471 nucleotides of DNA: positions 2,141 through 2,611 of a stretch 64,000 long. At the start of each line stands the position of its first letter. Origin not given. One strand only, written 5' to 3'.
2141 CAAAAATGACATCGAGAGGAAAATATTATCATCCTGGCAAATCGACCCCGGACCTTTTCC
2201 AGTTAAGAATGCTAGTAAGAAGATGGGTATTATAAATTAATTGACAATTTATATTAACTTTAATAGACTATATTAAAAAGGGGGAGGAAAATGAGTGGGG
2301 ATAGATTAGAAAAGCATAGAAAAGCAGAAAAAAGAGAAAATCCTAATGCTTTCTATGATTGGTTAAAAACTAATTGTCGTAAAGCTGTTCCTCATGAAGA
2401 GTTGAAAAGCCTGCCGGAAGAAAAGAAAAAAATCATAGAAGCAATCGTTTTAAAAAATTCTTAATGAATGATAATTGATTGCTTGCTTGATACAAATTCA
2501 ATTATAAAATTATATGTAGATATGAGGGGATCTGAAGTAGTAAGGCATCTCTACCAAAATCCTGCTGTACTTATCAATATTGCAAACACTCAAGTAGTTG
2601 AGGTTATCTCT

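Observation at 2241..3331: Two-gene module: a 57-aa ORF plus a PIN-PilZ fusion protein embedded next to the type I R-M genes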

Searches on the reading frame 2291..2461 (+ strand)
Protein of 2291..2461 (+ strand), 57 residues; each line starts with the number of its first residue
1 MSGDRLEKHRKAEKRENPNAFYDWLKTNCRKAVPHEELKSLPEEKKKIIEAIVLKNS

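Call 3: search_protein_families(library=pfam, proteins=[window:2291-2461:+], max_evalue=1)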
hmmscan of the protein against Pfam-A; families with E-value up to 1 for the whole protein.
window:2291-2461:+ (57 aa): 1 family
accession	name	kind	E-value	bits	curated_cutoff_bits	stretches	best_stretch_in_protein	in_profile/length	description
PF06297.19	PET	-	0.085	13.3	25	1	8-50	5-48/102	PET Domain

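Call 4: search_protein_families(library=padloc, proteins=[window:2291-2461:+], max_evalue=1)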
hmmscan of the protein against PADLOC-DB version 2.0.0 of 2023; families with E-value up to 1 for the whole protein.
window:2291-2461:+ (57 aa): 0 families

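Call 5: search_protein_families(library=ncbifam, proteins=[window:2291-2461:+], max_evalue=1)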
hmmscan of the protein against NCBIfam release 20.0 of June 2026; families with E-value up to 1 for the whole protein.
window:2291-2461:+ (57 aa): 1 family
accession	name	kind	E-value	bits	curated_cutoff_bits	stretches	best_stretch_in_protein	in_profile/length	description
NF001753.0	PRK00481.1-3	subfamily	0.13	11.2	243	1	13-56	56-100/252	NAD-dependent protein deacylase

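Call 15: find_homologous_proteins(query=window:2291-2461:+, max_evalue=0.01)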
Query window:2291-2461:+ (57 aa): 2 proteins with E <= 0.01 among 2 candidates.
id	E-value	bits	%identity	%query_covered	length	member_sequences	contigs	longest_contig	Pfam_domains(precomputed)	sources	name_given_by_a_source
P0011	1.8e-30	120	100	100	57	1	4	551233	-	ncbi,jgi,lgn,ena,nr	ncbi:MAG TPA: hypothetical protein PLC32_00095 [Candidatus Omnitrophota bacterium]|nr:hypothetical p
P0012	3.6e-19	85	73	96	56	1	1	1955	-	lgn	-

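Call 16: find_encoding_contigs(protein=P0011, flank=10000, max_places=4)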
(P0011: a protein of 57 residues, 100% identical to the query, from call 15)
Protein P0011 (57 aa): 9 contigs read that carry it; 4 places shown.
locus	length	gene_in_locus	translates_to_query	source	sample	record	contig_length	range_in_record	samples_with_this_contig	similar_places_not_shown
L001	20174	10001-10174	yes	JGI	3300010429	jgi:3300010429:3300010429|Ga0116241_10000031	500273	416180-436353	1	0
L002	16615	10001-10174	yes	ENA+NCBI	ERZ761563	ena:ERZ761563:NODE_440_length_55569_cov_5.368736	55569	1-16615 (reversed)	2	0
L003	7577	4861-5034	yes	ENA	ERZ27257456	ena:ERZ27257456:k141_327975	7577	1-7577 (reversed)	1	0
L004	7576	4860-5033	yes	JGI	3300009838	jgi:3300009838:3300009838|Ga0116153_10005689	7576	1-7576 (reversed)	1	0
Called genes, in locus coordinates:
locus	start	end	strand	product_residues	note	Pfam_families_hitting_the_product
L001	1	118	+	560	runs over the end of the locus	PF01368:DHH, PF02272:DHHA1, PF17768:RecJ_OB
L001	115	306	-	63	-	PF00830:Ribosomal_L28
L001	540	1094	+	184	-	PF07638:Sigma70_ECF (weak), PF04542:Sigma70_r2, PF08281:Sigma70_r4_2, PF04545:Sigma70_r4, PF13384:HTH_23 (weak)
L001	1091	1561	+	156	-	-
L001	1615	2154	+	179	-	PF13801:Metal_resist, PF07813:LTXXQ (weak)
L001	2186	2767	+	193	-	PF20125:DUF6515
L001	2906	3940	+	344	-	PF00224:PK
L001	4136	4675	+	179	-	PF10543:ORF6N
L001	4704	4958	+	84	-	PF01541:GIY-YIG, PF10544:T5orf172 (weak)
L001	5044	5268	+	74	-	-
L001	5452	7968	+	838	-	PF00270:DEAD, PF04851:ResIII, PF18766:SWI2_SNF2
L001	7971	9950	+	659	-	PF02384:N6_Mtase, PF01170:UPF0020, PF07669:Eco57I (weak), PF01420:Methylase_S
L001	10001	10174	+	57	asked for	-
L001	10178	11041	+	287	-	-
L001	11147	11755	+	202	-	PF27257:HI_0787_N (weak)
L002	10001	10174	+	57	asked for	-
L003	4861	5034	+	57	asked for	-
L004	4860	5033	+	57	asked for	-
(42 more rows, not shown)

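Call 46: find_homologous_proteins(query=A4, max_evalue=0.01)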
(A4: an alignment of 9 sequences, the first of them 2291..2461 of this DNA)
Query A4 (9 sequences) (57 aa, profile of the alignment): 39 proteins with E <= 0.01 among 509 candidates.
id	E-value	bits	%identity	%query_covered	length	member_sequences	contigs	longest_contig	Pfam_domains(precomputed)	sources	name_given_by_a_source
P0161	1.9e-24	103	40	100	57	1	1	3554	-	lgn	-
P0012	2.5e-24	102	73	96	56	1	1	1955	-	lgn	-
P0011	3.3e-24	102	100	100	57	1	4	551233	-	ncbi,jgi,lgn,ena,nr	ncbi:MAG TPA: hypothetical protein PLC32_00095 [Candidatus Omnitrophota bacterium]|nr:hypothetical p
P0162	1.2e-23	100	39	100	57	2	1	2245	-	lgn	-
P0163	8.4e-23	97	46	72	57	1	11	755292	-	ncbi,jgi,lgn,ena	-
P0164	5.1e-22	95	43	86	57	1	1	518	-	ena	-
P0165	9.2e-22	94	43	86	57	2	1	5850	-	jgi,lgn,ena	-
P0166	2.1e-21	93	43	86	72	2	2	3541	-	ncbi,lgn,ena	-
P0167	2.5e-21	93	43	86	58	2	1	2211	-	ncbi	-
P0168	2.8e-21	93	43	86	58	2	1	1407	-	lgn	-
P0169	2.8e-21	93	51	93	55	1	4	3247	-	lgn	-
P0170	3.7e-21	92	58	93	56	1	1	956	-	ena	-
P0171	6.1e-21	91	67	100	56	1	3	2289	-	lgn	-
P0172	7.2e-21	91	45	86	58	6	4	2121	-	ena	-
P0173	7.2e-21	91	45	82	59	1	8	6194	-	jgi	jgi:membrane-anchored protein YejM (alkaline phosphatase superfamily)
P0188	5.3e-19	85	39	86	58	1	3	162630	-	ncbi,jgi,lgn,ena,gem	-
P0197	5.9e-12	63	53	96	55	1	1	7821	-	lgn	-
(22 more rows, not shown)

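Call 47: search_solved_structures(query=A4, max_evalue=10, show_alignments=2)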
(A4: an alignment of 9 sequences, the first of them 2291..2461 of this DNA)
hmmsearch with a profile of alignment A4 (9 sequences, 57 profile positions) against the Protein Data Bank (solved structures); distinct sequences matched with E-value up to 10: 23.
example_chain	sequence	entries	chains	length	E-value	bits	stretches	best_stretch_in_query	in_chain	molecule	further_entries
7e5e_A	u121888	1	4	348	0.51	13.2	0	35-54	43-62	Isoform Gnas-2 of Guanine nucleotide-binding protein G(s) subunit alpha isoforms short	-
7aue_A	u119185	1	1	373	0.57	13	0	35-54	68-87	Guanine nucleotide-binding protein G(s) subunit alpha isoforms short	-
1xbw_A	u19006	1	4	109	0.85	12.5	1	18-49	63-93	hypothetical protein isdG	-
2zdo_A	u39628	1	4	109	0.93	12.3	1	18-49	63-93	Heme-degrading monooxygenase isdG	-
7kh0_A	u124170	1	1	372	3.8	10.4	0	35-54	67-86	Guanine nucleotide-binding protein G(i) subunit alpha-3, Isoform Gnas-2 of Guanine nucleot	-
6xox_A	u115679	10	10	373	3.8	10.4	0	35-54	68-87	Alpha subunit of Gs with N-terminus swapped with equivalent residues in Gi,Guanine nucleot | Guanine nucleotide-binding protein G(s) subunit alpha isoforms shor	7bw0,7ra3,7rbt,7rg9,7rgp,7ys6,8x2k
9ijd_A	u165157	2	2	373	6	9.8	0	35-54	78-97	Guanine nucleotide-binding protein G(s) subunit alpha isoforms short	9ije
8jiq_A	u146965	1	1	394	6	9.7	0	35-54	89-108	Guanine nucleotide-binding protein G(s) subunit alpha isoforms short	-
6r4o_B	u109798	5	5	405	7.4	9.5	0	35-54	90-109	Guanine nucleotide-binding protein G(s) subunit alpha isoforms short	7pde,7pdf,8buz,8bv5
6p9x_A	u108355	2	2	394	7.5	9.4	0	35-54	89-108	Guanine nucleotide-binding protein G(s) subunit alpha isoforms short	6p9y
6vn7_A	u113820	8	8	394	7.5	9.4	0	35-54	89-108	Guanine nucleotide-binding protein G(s) subunit alpha isoforms short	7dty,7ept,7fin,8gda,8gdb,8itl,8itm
24tb_A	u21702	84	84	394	7.5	9.4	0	35-54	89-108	Guanine nucleotide-binding protein G(s) subunit alpha isoforms short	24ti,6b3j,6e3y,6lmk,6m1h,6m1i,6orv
1cs4_C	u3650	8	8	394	7.6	9.4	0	35-54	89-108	GUANINE NUCLEOTIDE-BINDING PROTEIN G(S) | Guanine nucleotide-binding protein G(s), alpha subunit | Guanine nucleotide-binding protein G(s) subunit alpha isoform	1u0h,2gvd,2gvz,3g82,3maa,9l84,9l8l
6niy_A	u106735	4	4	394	7.6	9.4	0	35-54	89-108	Guanine nucleotide-binding protein G(s) subunit alpha isoforms short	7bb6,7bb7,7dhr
7bz2_A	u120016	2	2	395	7.6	9.4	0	35-54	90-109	Guanine nucleotide-binding protein G(s) subunit alpha isoforms short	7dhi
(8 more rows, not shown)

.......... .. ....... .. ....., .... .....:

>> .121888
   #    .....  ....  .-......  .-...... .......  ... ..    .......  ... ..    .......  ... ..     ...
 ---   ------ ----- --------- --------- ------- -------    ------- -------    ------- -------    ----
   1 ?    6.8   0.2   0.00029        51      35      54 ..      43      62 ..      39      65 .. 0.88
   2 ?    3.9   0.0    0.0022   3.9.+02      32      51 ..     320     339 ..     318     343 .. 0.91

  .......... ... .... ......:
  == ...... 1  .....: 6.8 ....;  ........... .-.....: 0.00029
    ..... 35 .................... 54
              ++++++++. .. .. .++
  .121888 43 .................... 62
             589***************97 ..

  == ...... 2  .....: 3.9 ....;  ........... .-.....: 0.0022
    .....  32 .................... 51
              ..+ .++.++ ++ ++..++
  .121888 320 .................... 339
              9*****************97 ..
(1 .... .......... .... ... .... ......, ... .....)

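Call 48: find_encoding_contigs(protein=P0163, flank=7000, max_places=2)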
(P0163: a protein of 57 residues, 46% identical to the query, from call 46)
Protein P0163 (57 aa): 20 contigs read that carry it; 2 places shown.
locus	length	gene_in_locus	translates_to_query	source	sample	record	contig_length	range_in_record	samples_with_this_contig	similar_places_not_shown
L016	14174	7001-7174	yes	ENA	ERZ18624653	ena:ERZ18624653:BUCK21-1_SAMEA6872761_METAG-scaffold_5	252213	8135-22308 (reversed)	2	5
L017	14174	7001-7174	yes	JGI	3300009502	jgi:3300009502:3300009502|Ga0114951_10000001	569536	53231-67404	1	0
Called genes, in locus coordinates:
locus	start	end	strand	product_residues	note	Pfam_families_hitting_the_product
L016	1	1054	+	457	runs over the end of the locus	PF04060:FeS, PF03599:CdhD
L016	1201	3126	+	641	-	PF00111:Fer2, PF17650:RACo_linker, PF17651:Raco_middle, PF14574:RACo_C_ter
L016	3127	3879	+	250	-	PF00142:Fer4_NifH (weak), PF01656:CbiA, PF06564:CBP_BcsQ (faint), PF10609:ParA (faint), PF13614:AAA_31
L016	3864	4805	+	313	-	PF03599:CdhD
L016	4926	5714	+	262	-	PF03599:CdhD, PF00809:Pterin_bind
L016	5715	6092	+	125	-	PF01219:DAGK_prokar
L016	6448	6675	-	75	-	-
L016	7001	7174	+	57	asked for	-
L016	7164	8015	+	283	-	-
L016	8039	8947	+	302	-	-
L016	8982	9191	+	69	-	-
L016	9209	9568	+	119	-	PF00989:PAS, PF13188:PAS_8 (weak), PF13426:PAS_9 (weak)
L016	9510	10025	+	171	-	-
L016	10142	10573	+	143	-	-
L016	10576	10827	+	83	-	-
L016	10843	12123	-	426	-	PF01943:Polysacc_synt, PF13440:Polysacc_synt_3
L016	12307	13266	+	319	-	PF01171:ATP_bind_3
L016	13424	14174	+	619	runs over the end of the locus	PF06480:FtsH_ext (weak), PF06068:TIP49 (faint), PF00004:AAA, PF07728:AAA_5 (weak), PF17862:AAA_lid_3, PF01434:Peptidase_M41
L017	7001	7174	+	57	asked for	-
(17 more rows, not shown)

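Call 49: find_encoding_contigs(protein=P0188, flank=7000, max_places=2)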
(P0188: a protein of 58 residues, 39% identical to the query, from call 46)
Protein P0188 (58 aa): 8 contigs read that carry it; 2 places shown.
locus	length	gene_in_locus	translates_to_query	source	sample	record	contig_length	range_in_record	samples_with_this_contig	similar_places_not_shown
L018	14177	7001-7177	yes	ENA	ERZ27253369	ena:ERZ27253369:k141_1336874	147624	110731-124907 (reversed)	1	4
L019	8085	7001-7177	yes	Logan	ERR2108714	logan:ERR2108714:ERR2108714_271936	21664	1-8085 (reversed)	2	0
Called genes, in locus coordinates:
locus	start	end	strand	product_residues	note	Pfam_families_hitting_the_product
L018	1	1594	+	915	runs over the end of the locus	PF01326:PPDK_N, PF00391:PEP-utilizers, PF02896:PEP-utilizers_C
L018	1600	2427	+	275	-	PF00140:Sigma70_r1_2, PF04542:Sigma70_r2, PF04539:Sigma70_r3, PF04545:Sigma70_r4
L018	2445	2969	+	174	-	PF00156:Pribosyltran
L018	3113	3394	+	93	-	-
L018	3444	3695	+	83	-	-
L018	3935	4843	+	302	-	PF01972:SDH_protease, PF25145:NfeD1b_N (weak)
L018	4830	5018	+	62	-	-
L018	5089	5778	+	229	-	PF09509:Hypoth_Ymh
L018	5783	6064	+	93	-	-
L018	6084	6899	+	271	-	-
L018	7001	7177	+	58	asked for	-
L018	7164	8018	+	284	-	-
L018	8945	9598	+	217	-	PF02811:PHP, PF19799:DUF6282 (faint)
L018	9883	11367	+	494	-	PF13372:Alginate_exp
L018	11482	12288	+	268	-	PF11249:DUF3047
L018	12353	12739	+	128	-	-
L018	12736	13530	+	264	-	PF00132:Hexapep (weak), PF25084:LbH_EIF2B (weak), PF25087:GMPPB_C (weak), PF00132:Hexapep, PF13720:Acetyltransf_11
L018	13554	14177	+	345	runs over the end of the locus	-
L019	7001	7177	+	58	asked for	-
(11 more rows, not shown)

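Call 50: find_encoding_contigs(protein=P0197, flank=7000, max_places=2)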
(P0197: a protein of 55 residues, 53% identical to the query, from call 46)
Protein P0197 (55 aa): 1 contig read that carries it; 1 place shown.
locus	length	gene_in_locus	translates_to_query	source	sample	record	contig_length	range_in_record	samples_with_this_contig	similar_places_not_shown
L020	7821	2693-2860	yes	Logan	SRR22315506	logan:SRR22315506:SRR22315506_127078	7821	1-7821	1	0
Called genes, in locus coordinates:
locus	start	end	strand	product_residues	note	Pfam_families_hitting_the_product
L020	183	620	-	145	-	-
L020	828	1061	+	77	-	-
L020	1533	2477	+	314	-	PF01972:SDH_protease, PF25145:NfeD1b_N (weak)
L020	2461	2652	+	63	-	-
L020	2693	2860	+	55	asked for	-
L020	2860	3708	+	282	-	PF07238:PilZ (faint)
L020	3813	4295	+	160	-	-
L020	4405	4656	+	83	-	PF00313:CSD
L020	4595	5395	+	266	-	-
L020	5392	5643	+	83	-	-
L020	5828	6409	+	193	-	-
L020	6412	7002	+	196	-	-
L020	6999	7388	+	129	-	-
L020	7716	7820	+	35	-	?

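Call 56: search_protein_families(library=pfam, alignment_id=A6, max_evalue=1)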
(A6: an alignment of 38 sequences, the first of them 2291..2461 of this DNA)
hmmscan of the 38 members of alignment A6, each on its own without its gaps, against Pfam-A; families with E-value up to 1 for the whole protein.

A. member 1, window:2291-2461:+ (57 aa): 1 family
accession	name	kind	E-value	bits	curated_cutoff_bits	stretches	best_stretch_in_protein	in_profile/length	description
PF06297.19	PET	-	0.085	13.3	25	1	8-50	5-48/102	PET Domain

B. families by the number of members that match (of 38 scanned): 13 families
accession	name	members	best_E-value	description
PF19027.5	DUF5752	3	0.0075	Family of unknown function (DUF5752)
PF23250.1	zf_DPOE_2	3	0.059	Zinc finger domain of DNA polymerase-epsilon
PF09986.15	DUF2225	2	0.016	Uncharacterized protein conserved in bacteria (DUF2225)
PF09228.15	Prok-TraM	1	0.028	Prokaryotic Transcriptional repressor TraM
PF18580.7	HTH_SUN2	1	0.03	SUN2 helix-turn-helix domain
PF06254.16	YdaT_toxin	1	0.064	Bacterial toxin ydaT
PF13565.12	HTH_32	1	0.069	Homeodomain-like domain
PF09921.14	DUF2153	1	0.069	Uncharacterized protein conserved in archaea (DUF2153)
PF06297.19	PET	1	0.085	PET Domain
PF15963.11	Myb_DNA-bind_7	1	0.1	Myb DNA-binding like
PF18371.6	FAD_SOX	1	0.14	Flavin adenine dinucleotide (FAD)-dependent sulfhydryl oxidase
PF24434.1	DUF7557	1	0.38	Family of unknown function (DUF7557)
PF08799.17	PRP4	1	0.65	pre-mRNA processing factor 4 (PRP4) like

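Call 60: predict_structure(alignment_id=A6)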
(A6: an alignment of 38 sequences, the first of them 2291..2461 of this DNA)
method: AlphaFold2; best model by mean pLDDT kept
length: 57 residues; sequences in the alignment: 38
mean_pLDDT: 76.4   pTM: 0.35
mean pLDDT of the five models: 76.4, 76.3, 75.6, 73.8, 71.4
residues with pLDDT >= 90: 0; 70-90: 48; 50-70: 9; < 50: 0
segments of 3 or more residues with pLDDT < 50: none
pLDDT, mean of each block of 10 residues (from residue 1): 71 70 83 77 80 79
secondary structure, 60 per line:
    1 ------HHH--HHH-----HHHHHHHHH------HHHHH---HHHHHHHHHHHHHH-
elements in order: H20-28 H35-39 H43-56

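Call 62: fold_search(model_id=the predicted structure, library=pdb)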
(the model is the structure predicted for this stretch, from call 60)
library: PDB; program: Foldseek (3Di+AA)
matches with E <= 10: 0; with E <= 0.001: 0
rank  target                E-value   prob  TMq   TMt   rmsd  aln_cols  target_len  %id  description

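Call 79: search_protein_families(library=padloc, proteins=[L018:5089-5775:+, L018:5783-6061:+, L018:6084-6896:+, L020:3813-4292:+, L016:8039-8944:+], max_evalue=0.01)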
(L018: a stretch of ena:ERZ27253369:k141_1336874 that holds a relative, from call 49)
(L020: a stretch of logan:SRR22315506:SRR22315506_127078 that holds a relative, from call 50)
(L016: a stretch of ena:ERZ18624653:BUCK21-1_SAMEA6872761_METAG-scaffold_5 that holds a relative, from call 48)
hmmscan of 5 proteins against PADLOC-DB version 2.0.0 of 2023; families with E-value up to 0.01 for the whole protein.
L018:5089-5775:+ (229 aa): 1 family
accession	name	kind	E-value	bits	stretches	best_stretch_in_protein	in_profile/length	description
PDLC02412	Aga_HEPN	-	6.8e-05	20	1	121-225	267-379/382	Class II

L018:5783-6061:+ (93 aa): 0 families

L018:6084-6896:+ (271 aa): 1 family
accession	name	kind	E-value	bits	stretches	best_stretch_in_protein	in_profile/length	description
PDLC04109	PD-T7-4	-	0.00052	17.5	1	20-190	12-138/211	-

L020:3813-4292:+ (160 aa): 0 families

L016:8039-8944:+ (302 aa): 0 families
